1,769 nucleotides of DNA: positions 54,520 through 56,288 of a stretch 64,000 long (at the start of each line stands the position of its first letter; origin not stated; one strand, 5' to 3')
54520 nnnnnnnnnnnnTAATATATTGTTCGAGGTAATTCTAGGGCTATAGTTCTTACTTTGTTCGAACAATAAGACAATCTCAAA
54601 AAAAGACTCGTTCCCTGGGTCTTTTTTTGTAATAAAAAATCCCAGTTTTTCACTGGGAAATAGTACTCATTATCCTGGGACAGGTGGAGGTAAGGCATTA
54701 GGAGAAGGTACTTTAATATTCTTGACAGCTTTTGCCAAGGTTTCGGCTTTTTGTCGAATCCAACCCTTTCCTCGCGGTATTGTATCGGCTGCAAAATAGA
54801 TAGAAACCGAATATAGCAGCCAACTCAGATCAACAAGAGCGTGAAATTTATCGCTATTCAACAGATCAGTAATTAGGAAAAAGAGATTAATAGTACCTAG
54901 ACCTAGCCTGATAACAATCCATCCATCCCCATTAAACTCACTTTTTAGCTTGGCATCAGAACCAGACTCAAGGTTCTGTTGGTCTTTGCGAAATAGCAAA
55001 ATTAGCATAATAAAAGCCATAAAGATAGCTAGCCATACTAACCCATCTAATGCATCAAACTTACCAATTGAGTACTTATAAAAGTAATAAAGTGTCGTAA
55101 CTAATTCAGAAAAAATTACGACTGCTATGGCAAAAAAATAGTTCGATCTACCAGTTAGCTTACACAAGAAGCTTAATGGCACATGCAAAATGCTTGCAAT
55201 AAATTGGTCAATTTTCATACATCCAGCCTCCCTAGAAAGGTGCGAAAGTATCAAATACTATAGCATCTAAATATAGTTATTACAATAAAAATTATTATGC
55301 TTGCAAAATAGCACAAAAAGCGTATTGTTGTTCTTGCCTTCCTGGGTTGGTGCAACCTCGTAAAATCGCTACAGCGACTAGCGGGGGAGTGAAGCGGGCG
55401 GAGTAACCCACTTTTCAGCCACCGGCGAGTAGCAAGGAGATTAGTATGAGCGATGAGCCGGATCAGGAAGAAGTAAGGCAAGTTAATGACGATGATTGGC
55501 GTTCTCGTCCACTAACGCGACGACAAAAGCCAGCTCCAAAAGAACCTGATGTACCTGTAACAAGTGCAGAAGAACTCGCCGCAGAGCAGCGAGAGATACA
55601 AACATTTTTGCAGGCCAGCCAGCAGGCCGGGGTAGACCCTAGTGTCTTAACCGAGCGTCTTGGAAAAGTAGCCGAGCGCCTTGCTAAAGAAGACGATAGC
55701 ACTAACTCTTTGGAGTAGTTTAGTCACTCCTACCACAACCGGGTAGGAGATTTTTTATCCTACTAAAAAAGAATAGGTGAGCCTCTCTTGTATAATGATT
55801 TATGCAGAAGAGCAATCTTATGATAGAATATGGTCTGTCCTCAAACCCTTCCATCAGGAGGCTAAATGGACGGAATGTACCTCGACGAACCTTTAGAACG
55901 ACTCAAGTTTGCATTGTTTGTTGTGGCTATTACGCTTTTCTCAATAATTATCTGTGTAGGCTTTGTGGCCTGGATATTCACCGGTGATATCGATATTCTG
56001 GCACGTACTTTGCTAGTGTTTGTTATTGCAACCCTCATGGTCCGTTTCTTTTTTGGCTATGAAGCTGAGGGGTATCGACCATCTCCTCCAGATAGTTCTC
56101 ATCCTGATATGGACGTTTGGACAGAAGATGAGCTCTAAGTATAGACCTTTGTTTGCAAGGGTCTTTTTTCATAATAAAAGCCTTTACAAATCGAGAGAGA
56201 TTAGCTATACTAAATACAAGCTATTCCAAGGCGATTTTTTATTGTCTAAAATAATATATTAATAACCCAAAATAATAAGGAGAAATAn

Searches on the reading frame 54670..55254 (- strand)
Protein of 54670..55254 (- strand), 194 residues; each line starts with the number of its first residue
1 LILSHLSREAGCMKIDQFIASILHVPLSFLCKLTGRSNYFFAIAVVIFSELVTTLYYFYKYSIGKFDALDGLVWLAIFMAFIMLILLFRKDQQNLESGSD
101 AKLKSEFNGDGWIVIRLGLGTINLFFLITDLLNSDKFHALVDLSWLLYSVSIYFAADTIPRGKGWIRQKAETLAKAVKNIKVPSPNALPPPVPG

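Call 3: search_protein_families(library=pfam, proteins=[window:54670-55254:-], max_evalue=1)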
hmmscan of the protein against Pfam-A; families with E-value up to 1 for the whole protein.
window:54670-55254:- (194 aa): 4 families
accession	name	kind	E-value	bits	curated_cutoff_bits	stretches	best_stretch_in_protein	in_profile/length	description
PF06139.17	BphX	-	0.00066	20.1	24.7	1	38-90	77-129/133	BphX-like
PF12666.12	PrgI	-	0.11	13.5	27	1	28-106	12-82/91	PrgI family protein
PF20040.4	DUF6442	-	0.29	11.8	25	0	15-86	29-98/102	Family of unknown function (DUF6442)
PF10066.14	DUF2304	-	0.3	11.8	25.5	0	45-89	5-48/106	Uncharacterized conserved protein (DUF2304)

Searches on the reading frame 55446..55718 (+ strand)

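Call 3: search_protein_families(library=pfam, proteins=[window:55446-55718:+], max_evalue=1)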
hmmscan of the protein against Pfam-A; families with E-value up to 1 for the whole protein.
window:55446-55718:+ (90 aa): 2 families
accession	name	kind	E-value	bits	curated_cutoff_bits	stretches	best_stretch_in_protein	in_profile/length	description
PF19792.4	DUF6276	-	0.0025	18.4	27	1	38-75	71-108/128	Family of unknown function (DUF6276)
PF14357.11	DUF4404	-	0.031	15.4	27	1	35-82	17-63/83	Domain of unknown function (DUF4404)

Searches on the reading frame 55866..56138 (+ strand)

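Call 3: search_protein_families(library=pfam, proteins=[window:55866-56138:+], max_evalue=1)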
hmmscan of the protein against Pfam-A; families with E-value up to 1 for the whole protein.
window:55866-56138:+ (90 aa): 2 families
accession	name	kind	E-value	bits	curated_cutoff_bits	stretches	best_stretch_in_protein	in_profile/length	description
PF18969.5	DUF5708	-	0.091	13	26.9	1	29-49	15-35/60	Family of unknown function (DUF5708)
PF20587.3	DUF6789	-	0.21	12.1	27.1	1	23-65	88-127/144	Family of unknown function (DUF6789)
